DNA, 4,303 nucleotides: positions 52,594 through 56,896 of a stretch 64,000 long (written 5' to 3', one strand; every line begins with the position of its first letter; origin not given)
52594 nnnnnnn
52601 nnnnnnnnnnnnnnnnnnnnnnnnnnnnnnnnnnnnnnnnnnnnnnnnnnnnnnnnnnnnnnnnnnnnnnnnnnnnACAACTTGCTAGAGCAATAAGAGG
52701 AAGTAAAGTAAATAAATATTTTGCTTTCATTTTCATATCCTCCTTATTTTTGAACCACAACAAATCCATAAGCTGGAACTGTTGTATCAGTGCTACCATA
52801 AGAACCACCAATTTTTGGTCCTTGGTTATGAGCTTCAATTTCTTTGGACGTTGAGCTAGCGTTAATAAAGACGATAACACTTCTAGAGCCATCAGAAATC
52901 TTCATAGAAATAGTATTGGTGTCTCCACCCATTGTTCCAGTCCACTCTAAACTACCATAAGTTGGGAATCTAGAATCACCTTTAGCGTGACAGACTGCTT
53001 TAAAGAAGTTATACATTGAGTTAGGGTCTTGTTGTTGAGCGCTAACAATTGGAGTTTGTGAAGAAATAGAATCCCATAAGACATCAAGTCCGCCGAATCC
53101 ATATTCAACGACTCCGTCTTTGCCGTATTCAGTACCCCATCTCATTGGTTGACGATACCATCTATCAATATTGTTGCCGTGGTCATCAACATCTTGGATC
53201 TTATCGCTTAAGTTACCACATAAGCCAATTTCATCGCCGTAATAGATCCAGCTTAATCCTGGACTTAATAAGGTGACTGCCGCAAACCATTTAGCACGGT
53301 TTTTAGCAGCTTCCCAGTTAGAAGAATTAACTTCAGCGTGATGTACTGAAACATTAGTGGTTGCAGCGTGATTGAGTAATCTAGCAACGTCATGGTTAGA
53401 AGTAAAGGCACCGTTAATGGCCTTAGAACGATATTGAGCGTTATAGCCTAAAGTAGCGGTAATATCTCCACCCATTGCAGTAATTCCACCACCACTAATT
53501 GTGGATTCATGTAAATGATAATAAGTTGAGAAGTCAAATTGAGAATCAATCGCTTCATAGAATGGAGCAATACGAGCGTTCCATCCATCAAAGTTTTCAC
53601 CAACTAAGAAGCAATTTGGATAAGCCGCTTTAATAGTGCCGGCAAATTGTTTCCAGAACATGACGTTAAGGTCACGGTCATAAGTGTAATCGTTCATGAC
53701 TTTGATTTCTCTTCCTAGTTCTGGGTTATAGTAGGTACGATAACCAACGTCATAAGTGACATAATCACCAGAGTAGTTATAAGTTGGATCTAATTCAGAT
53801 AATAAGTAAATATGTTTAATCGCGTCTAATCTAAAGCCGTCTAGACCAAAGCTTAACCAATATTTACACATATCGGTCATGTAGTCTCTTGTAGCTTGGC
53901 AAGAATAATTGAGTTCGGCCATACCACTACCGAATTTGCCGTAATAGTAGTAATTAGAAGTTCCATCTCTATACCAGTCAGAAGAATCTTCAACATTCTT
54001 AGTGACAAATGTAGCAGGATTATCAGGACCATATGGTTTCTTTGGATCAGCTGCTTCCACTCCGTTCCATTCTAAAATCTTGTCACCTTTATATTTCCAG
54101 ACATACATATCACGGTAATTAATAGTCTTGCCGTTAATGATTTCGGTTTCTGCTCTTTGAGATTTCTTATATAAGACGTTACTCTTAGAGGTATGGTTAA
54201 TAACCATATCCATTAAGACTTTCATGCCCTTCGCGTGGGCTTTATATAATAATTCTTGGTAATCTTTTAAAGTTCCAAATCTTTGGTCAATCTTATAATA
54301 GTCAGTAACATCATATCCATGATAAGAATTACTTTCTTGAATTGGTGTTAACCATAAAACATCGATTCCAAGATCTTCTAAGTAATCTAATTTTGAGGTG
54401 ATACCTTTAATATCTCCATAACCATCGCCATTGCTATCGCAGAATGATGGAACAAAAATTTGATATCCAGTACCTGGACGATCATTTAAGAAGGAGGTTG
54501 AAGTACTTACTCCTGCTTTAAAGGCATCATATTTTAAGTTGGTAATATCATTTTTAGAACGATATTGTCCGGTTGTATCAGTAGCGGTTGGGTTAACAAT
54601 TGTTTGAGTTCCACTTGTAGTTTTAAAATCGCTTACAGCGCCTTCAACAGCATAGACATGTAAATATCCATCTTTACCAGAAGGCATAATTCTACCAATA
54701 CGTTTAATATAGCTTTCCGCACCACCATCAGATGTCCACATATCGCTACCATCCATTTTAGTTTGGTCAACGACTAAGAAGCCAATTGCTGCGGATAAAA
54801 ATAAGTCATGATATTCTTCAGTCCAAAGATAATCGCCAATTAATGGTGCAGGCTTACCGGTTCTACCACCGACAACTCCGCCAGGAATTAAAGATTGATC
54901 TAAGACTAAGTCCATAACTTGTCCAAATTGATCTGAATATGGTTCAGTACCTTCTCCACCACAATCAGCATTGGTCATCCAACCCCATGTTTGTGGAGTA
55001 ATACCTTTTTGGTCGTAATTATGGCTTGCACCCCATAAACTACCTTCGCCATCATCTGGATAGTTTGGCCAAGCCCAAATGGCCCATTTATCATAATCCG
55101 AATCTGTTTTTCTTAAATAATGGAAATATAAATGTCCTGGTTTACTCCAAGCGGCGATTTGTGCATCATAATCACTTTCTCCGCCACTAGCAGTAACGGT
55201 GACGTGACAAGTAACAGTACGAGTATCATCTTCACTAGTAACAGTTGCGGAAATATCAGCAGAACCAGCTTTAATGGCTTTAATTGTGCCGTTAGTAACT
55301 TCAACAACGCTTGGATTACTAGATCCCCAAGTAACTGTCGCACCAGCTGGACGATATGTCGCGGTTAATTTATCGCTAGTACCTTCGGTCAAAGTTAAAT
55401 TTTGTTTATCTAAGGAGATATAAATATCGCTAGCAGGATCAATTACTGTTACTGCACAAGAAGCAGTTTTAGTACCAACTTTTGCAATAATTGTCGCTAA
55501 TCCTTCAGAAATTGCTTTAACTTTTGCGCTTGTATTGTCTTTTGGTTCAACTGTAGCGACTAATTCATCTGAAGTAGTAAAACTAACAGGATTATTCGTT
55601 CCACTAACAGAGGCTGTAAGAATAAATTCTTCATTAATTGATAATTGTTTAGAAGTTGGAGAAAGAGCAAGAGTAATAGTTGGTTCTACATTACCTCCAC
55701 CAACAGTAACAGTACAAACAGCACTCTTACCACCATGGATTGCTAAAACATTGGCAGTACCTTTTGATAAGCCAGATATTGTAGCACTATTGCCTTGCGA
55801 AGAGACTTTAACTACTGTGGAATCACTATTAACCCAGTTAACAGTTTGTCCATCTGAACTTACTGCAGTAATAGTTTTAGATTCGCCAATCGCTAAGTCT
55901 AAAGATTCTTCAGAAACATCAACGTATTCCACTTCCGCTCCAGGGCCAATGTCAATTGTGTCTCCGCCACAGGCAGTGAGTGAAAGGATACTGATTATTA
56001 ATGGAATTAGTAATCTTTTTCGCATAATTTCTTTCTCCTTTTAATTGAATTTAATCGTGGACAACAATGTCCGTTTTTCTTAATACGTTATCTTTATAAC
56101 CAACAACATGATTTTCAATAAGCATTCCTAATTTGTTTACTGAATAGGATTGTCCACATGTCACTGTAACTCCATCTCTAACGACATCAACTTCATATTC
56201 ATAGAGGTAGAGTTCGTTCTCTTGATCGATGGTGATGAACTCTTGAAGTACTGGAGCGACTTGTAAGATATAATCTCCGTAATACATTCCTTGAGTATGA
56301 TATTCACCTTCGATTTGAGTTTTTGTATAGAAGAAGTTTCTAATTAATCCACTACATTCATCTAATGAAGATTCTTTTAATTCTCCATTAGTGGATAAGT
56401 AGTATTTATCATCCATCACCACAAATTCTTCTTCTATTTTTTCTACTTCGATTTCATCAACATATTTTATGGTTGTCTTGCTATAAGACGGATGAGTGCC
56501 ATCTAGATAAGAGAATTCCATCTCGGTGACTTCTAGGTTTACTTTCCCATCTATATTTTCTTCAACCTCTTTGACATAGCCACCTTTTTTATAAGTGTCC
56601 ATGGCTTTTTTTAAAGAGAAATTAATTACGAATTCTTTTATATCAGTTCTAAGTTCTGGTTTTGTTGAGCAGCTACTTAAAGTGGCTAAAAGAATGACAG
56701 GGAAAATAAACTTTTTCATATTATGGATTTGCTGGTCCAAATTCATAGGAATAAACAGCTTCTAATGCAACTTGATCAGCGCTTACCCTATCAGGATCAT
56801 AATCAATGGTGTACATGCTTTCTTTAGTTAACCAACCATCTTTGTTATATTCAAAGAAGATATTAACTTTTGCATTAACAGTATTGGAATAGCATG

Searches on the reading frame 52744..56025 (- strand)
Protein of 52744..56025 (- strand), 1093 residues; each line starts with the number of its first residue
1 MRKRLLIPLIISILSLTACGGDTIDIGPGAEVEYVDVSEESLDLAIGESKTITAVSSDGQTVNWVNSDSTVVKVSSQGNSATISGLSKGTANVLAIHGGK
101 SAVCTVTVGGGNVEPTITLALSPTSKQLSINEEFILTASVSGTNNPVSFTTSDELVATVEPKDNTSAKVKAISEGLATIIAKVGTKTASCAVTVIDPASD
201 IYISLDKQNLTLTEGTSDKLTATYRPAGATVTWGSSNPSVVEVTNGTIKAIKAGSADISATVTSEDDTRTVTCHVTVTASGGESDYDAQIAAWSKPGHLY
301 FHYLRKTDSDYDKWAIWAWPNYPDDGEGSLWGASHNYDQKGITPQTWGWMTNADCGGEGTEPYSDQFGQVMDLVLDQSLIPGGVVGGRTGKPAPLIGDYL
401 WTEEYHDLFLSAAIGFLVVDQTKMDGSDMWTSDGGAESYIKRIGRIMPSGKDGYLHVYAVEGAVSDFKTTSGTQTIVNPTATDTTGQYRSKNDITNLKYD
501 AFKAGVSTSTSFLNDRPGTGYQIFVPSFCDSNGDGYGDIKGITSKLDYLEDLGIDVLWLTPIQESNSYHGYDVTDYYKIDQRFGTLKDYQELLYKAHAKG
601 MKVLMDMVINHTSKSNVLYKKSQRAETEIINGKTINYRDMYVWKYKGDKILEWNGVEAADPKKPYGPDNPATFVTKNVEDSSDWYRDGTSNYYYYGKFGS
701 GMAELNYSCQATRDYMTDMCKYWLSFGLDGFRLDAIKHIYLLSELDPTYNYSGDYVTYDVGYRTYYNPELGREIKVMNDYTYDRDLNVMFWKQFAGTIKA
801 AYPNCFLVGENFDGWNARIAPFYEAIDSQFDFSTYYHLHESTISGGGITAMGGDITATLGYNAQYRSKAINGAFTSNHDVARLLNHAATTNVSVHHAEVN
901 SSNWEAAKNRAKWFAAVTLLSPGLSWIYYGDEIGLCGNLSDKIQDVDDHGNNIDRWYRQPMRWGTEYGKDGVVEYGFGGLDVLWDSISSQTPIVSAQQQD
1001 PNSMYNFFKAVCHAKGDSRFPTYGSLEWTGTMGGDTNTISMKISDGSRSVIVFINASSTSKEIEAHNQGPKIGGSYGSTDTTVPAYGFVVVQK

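Call 4: search_protein_families(library=pfam, proteins=[window:52744-56025:-], max_evalue=0.1)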
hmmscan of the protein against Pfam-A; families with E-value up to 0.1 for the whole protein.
window:52744-56025:- (1093 aa): 5 families
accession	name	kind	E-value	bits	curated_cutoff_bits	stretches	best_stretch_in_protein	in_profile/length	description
PF00128.31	Alpha-amylase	-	1.6e-76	258.8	22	1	522-1014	1-436/446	Alpha amylase, catalytic domain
PF02368.24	Big_2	-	5.7e-14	52.3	22.8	2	203-268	5-75/79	Bacterial Ig-like domain (group 2)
PF20578.4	aBig_2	-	0.00027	21.1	27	1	226-279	32-88/89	Atrophied bacterial Ig domain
PF21461.3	HL_N-beta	-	0.0099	16.1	27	1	236-261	19-44/57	Hyaluronate lyase, N-terminal beta-sheet domain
PF22359.2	Big-like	-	0.013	16.1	27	1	169-194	21-46/48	Bacterial Ig-like domain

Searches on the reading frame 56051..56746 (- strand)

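Call 4: search_protein_families(library=pfam, proteins=[window:56051-56746:-], max_evalue=0.1)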
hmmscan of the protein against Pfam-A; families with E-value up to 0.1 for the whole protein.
window:56051-56746:- (231 aa): 2 families
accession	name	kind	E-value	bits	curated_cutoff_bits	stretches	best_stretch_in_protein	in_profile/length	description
PF17767.7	NAPRTase_N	-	0.054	14.2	32.6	0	51-103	34-86/125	Nicotinate phosphoribosyltransferase (NAPRTase) N-terminal domain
PF08139.17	LPAM_1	-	0.084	13.8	20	0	10-27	1-18/18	Prokaryotic membrane lipoprotein lipid attachment site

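Call 22: search_protein_families(library=ncbifam, proteins=[window:56051-56746:-], max_evalue=0.1)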
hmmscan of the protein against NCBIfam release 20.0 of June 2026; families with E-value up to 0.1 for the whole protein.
window:56051-56746:- (231 aa): 2 families
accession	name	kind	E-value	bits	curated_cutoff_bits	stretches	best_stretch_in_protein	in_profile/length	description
NF041529.1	LvhB7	equivalog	0.0012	18.4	70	1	12-34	2-24/45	T4SS-associated protein LvhB7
NF003704.0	PRK05321.1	subfamily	0.036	13.1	379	1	41-130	36-124/398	nicotinate phosphoribosyltransferase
